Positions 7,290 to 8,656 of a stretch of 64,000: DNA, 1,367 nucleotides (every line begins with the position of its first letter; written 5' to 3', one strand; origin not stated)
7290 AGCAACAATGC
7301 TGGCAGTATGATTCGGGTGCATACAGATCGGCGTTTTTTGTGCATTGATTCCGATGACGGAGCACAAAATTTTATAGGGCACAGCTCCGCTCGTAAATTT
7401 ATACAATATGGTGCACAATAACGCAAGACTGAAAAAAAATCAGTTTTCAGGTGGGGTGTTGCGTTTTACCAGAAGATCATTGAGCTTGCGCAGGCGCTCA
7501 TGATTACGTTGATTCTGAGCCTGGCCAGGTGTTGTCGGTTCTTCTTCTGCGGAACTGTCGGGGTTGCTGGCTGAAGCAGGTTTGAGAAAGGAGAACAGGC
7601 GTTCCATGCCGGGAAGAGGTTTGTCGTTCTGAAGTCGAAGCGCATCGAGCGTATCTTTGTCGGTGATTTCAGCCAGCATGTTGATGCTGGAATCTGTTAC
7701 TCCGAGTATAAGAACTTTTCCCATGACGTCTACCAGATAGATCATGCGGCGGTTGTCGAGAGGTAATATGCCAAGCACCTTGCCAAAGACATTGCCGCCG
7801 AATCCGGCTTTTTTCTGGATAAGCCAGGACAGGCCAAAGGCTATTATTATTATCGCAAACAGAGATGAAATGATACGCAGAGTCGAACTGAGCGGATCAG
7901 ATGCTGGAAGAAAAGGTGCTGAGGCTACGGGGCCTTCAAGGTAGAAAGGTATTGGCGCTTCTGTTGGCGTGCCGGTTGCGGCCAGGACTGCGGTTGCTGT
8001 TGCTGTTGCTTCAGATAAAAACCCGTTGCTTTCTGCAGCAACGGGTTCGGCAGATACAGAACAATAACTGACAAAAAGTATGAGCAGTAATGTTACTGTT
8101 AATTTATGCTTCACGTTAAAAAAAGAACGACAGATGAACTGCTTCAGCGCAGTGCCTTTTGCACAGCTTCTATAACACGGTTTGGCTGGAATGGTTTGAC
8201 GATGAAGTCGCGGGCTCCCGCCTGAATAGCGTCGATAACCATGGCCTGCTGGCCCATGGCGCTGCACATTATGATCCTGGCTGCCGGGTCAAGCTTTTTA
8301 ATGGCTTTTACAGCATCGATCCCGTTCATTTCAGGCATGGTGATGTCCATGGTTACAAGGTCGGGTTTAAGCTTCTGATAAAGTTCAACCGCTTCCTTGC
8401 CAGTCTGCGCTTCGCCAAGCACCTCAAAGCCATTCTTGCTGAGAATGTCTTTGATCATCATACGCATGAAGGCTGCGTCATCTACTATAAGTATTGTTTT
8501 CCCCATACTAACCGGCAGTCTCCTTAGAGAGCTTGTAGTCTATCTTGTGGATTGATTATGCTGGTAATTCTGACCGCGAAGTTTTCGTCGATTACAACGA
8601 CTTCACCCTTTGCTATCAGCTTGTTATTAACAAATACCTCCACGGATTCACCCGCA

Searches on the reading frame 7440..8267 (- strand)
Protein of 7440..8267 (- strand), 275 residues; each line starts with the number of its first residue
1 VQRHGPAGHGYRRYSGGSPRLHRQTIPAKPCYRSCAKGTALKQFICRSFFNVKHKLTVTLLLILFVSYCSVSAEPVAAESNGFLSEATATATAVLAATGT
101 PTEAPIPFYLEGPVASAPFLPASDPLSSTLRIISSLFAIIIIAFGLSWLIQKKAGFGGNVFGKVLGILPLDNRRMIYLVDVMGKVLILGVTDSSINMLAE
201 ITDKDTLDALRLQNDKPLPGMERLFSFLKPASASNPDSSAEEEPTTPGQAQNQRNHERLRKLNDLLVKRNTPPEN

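Call 4: search_protein_families(library=pfam, proteins=[window:7440-8267:-], max_evalue=0.01)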
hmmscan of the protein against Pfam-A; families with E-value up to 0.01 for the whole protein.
window:7440-8267:- (275 aa): 1 family
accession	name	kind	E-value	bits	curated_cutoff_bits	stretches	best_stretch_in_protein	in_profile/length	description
PF04347.18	FliO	-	7.5e-12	45.6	22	1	148-216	1-76/91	Flagellar biosynthesis protein, FliO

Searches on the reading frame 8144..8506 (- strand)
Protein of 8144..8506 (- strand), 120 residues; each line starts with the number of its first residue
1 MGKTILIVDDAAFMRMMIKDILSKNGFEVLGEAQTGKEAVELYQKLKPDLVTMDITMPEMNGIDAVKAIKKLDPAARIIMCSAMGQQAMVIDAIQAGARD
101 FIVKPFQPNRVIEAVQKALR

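Call 4: search_protein_families(library=pfam, proteins=[window:8144-8506:-], max_evalue=0.01)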
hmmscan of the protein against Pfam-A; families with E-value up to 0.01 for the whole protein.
window:8144-8506:- (120 aa): 2 families
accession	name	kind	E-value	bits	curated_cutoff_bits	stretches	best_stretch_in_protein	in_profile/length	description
PF00072.30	Response_reg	-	1e-33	116.3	30.2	1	5-116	1-111/111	Response regulator receiver domain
PF02310.24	B12-binding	-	0.0073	16.6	32.1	0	16-80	18-86/121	B12 binding domain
